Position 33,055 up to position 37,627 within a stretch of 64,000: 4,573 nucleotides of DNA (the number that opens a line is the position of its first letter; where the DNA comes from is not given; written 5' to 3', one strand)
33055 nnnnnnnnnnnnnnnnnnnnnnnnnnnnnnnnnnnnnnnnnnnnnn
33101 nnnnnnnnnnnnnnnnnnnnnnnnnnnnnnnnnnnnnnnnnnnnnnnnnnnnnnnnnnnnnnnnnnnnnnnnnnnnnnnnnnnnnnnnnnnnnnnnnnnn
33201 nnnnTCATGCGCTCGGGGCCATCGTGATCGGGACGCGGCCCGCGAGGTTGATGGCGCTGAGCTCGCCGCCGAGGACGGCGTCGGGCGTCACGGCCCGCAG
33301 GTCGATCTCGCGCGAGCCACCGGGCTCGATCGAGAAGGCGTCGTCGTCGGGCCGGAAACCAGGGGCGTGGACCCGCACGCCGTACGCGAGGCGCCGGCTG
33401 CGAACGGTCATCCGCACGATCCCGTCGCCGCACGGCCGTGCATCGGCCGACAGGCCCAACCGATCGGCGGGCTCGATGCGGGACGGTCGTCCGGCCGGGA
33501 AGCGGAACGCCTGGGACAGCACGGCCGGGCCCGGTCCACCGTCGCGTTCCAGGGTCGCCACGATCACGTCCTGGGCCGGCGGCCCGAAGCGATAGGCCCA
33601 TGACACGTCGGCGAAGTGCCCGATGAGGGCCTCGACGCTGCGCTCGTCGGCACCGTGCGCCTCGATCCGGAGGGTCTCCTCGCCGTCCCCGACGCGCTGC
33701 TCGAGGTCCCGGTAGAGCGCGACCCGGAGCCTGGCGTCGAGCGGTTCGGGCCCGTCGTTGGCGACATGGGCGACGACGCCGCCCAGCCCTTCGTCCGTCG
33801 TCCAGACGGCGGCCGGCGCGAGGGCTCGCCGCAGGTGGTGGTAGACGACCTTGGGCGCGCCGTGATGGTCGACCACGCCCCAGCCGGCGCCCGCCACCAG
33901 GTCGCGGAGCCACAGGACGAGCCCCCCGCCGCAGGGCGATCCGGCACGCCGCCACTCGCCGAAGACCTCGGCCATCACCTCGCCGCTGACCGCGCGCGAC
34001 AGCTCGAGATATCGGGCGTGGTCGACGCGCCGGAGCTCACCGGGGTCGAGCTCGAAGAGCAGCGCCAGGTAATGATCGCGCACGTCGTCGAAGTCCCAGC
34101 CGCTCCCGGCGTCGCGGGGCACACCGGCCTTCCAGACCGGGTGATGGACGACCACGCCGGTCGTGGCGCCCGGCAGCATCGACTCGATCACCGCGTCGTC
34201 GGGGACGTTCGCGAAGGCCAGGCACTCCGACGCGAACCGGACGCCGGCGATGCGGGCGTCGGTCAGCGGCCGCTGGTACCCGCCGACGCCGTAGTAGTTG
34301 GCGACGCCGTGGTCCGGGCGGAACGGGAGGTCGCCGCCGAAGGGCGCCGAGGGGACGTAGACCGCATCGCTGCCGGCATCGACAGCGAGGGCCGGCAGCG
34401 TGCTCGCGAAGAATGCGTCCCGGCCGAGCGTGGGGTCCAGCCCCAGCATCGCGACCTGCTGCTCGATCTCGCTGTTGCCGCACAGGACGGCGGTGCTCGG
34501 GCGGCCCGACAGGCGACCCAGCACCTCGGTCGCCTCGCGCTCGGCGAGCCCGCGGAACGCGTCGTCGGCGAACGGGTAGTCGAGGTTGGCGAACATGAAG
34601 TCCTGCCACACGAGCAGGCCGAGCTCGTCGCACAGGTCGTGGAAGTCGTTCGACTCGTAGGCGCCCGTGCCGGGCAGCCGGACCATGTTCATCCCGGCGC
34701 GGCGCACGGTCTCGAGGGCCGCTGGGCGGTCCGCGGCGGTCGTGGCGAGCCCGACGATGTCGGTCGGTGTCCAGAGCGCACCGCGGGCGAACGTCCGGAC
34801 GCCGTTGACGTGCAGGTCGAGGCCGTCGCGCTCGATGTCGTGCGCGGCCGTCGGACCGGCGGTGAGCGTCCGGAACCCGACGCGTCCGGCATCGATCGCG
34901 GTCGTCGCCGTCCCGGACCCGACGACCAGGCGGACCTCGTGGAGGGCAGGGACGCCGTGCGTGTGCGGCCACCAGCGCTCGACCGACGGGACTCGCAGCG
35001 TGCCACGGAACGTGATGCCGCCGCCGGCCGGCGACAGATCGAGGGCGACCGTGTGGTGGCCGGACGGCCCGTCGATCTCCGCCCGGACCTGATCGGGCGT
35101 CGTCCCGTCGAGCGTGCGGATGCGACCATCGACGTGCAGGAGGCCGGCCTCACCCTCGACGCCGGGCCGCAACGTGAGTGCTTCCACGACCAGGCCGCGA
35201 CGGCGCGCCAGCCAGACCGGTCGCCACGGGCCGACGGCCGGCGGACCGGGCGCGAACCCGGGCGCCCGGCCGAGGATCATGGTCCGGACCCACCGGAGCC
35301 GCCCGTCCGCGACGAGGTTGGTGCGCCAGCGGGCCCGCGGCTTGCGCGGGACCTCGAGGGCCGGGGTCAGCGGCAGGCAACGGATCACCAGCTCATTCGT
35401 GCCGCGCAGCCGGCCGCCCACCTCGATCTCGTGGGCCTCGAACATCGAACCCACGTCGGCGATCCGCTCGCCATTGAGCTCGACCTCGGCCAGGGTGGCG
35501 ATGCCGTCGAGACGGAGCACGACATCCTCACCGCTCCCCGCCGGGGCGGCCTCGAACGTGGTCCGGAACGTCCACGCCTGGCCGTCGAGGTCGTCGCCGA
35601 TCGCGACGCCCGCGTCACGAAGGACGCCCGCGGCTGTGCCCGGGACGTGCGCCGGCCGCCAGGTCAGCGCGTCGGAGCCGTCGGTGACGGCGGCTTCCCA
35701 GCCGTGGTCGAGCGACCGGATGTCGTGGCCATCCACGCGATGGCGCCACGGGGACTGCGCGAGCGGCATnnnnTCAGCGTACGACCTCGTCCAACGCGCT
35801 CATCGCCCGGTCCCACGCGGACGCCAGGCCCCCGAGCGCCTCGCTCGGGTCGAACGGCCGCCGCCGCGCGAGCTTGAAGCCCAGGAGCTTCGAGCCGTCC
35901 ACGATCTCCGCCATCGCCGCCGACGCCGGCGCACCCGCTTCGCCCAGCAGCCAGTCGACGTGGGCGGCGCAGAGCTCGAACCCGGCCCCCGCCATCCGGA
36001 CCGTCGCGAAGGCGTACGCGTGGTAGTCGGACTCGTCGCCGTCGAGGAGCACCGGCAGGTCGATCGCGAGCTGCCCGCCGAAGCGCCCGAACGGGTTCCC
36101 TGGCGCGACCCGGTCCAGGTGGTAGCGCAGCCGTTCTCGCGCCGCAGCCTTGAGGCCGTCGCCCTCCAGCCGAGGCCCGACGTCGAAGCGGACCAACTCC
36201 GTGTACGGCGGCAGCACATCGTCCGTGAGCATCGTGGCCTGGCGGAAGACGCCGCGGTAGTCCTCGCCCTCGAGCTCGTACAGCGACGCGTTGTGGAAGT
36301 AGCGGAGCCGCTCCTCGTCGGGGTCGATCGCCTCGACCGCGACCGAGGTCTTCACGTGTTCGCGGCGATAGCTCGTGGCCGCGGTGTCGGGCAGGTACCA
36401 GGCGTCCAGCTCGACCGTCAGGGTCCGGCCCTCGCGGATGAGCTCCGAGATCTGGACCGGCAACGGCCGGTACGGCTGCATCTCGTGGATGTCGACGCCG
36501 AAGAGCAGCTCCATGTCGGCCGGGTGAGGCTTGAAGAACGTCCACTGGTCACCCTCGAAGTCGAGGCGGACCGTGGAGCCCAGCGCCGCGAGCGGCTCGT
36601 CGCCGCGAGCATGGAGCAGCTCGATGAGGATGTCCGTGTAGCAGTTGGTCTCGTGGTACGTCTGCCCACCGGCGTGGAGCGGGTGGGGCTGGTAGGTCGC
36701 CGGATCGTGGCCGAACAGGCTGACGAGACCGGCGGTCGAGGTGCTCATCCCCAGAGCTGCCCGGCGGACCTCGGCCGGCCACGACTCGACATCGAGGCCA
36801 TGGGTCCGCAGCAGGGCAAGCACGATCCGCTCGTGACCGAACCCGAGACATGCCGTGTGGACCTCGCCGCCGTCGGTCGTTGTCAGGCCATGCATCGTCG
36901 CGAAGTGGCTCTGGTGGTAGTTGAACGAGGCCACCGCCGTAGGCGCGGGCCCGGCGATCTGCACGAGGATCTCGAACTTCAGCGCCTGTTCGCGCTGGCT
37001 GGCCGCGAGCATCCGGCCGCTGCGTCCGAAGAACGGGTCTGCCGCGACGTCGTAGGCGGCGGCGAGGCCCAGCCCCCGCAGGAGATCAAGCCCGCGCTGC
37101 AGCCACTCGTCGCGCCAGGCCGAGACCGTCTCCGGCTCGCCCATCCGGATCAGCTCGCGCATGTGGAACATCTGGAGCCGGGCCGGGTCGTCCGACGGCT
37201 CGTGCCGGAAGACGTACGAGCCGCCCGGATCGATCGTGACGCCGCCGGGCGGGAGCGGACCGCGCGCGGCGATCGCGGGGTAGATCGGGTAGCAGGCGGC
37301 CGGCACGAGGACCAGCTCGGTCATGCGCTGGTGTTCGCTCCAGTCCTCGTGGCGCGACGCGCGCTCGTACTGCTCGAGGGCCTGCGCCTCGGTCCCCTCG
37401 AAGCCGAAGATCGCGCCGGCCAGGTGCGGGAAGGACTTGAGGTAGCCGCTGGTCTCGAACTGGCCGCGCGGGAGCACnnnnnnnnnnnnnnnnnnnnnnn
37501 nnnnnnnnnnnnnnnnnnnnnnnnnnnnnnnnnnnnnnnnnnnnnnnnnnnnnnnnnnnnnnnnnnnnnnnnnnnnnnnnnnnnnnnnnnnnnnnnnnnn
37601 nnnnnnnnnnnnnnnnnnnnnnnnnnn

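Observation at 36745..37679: aa:CP ligase gene carries four frame disruptions, and the last one fuses it to the DUF1839-like gene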

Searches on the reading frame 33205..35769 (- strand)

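Call 5: search_protein_families(library=pfam, proteins=[window:33205-35769:-], max_evalue=0.01)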
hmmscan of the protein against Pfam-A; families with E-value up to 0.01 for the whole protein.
window:33205-35769:- (854 aa): 1 family
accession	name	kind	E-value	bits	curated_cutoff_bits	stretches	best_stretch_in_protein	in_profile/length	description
PF22666.2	Glyco_hydro_2_N2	-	2.3e-16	60.7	27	1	28-183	5-167/167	Glycosyl hydrolase 2 galactose-binding domain-like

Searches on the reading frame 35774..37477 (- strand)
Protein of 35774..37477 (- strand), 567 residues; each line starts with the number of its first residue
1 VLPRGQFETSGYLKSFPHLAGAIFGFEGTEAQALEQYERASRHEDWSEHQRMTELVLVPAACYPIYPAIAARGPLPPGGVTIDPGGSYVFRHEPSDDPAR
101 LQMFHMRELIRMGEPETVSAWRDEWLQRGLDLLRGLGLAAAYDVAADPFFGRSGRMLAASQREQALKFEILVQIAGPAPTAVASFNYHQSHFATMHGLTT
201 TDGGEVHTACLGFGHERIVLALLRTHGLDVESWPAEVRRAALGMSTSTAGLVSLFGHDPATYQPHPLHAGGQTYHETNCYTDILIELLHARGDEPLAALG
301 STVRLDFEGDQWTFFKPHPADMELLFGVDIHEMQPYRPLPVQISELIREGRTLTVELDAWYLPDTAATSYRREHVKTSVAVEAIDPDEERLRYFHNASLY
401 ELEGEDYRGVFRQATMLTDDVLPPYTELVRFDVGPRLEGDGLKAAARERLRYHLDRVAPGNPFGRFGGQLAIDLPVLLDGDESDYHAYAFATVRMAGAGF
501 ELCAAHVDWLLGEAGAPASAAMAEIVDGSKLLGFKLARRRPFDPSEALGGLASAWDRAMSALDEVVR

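Call 5: search_protein_families(library=pfam, proteins=[window:35774-37477:-], max_evalue=0.01)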
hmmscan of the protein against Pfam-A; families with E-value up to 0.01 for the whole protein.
window:35774-37477:- (567 aa): 1 family
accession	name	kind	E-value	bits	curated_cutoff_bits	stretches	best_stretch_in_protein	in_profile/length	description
PF08893.15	DUF1839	-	1.6e-92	310.6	22.5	1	259-563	2-312/313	Domain of unknown function (DUF1839)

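Call 6: search_protein_families(library=ncbifam, proteins=[window:35774-37477:-], max_evalue=0.01)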
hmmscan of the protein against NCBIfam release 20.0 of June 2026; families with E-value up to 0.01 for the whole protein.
window:35774-37477:- (567 aa): 3 families
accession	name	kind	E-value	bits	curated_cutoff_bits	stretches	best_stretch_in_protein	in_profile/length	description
NF005479.0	PRK07080.1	equivalog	2.5e-99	332.2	357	1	2-240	76-314/318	amino acid--[acyl-carrier-protein] ligase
NF002120.0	PRK00960.1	equivalog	1.2e-13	50.5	611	1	98-241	357-505/518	serine--tRNA ligase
TIGR00415.1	serS_MJ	equivalog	1.9e-09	36.5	489.55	1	56-238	310-499/518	serine--tRNA ligase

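Call 10: find_homologous_proteins(query=window:35774-37477:-)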
Query window:35774-37477:- (567 aa): 5381 proteins with E <= 0.001 among 8000 candidates; the best 120 are listed.
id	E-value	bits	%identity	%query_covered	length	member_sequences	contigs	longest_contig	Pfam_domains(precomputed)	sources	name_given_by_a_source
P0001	1.3e-222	759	61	100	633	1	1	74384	PF08893.16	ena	-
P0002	5.6e-210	717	97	57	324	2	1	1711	PF08893.16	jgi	-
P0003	2.4e-196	672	70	75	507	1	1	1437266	PF08893.16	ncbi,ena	-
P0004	1.3e-184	633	85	57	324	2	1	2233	PF08893.16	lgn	-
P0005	5.5e-181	621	61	82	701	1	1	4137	PF08893.16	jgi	jgi:hypothetical protein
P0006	5.6e-181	621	84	57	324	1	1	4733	PF08893.16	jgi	jgi:hypothetical protein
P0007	2.3e-180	619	83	57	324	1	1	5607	PF08893.16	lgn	-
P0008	6.4e-180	618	84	57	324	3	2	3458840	PF08893.16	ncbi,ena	-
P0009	4.1e-173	595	81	57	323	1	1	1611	PF08893.16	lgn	-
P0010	9.4e-163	561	52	100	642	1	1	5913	PF08893.16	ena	-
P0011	3.3e-161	556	76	57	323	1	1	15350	PF08893.16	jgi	jgi:hypothetical protein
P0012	1.0e-160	554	75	57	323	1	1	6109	PF08893.16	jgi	jgi:hypothetical protein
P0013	1.5e-159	550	76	57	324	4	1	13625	PF08893.16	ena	-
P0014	2.8e-159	549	74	57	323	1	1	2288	PF08893.16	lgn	-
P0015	5.4e-159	548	75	57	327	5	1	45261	PF08893.16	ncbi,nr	ncbi:MAG: hypothetical protein QOI48_377 [Solirubrobacteraceae bacterium]|nr:hypothetical protein [S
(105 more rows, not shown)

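Call 11: find_encoding_contigs(protein=P0002, flank=5000, max_places=4)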
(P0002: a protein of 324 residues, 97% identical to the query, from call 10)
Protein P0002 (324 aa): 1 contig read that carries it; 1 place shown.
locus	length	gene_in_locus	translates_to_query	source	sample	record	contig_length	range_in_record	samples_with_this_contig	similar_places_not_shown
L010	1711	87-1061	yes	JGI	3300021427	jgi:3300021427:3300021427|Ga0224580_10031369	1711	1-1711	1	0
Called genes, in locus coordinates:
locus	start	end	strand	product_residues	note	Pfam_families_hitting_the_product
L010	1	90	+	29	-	?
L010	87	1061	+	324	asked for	PF08893:DUF1839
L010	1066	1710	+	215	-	?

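Call 12: find_encoding_contigs(protein=P0008, flank=6000, max_places=3)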
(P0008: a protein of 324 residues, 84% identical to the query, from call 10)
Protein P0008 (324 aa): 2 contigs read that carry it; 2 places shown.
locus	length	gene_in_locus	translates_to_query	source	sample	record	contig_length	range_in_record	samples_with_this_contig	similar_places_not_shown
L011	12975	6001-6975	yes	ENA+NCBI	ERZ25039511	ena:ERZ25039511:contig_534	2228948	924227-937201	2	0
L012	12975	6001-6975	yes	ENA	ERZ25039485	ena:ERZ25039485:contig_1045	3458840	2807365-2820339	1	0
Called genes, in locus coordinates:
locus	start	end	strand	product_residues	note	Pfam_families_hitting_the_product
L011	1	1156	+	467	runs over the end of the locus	PF19295:SufBD_N, PF01458:SUFBD_core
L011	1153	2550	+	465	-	PF01458:SUFBD_core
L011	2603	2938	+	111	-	PF00355:Rieske, PF13806:Rieske_2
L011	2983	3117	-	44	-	-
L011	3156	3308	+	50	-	-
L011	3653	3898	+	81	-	PF00550:PP-binding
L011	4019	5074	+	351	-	PF02771:Acyl-CoA_dh_N (faint)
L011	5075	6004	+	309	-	-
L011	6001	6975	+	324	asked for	PF08893:DUF1839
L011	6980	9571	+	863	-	PF22666:Glyco_hydro_2_N2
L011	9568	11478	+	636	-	PF00561:Abhydrolase_1 (faint), PF12146:Hydrolase_4 (weak), PF12697:Abhydrolase_6 (weak)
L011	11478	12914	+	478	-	PF11794:HpaB_N, PF03241:HpaB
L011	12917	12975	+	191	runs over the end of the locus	PF01613:Flavin_Reduct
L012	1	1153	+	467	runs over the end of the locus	PF19295:SufBD_N, PF01458:SUFBD_core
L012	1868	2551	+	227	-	PF01458:SUFBD_core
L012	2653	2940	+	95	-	PF00355:Rieske, PF13806:Rieske_2 (weak)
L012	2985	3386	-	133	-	PF01648:ACPS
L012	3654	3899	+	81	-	PF00550:PP-binding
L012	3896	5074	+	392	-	PF02771:Acyl-CoA_dh_N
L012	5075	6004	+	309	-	-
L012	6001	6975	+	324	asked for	PF08893:DUF1839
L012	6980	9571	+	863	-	PF22666:Glyco_hydro_2_N2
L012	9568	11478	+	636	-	PF00561:Abhydrolase_1 (faint), PF12146:Hydrolase_4 (weak), PF12697:Abhydrolase_6 (weak)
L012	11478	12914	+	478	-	PF11794:HpaB_N, PF03241:HpaB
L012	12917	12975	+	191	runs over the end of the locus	PF01613:Flavin_Reduct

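Call 35: search_protein_families(library=ncbifam, proteins=[L012:5075-6004:+], max_evalue=0.00001)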
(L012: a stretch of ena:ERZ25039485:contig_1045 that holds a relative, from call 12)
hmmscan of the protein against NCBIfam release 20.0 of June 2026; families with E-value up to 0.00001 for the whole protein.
L012:5075-6004:+ (309 aa): 3 families
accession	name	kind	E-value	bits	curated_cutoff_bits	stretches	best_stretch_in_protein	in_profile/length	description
NF005479.0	PRK07080.1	equivalog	1e-119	399.2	357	1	8-309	16-317/318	amino acid--[acyl-carrier-protein] ligase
NF002120.0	PRK00960.1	equivalog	3.1e-13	49.1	611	1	165-305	358-503/518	serine--tRNA ligase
TIGR00415.1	serS_MJ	equivalog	4.1e-09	35.4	489.55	1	122-304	310-499/518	serine--tRNA ligase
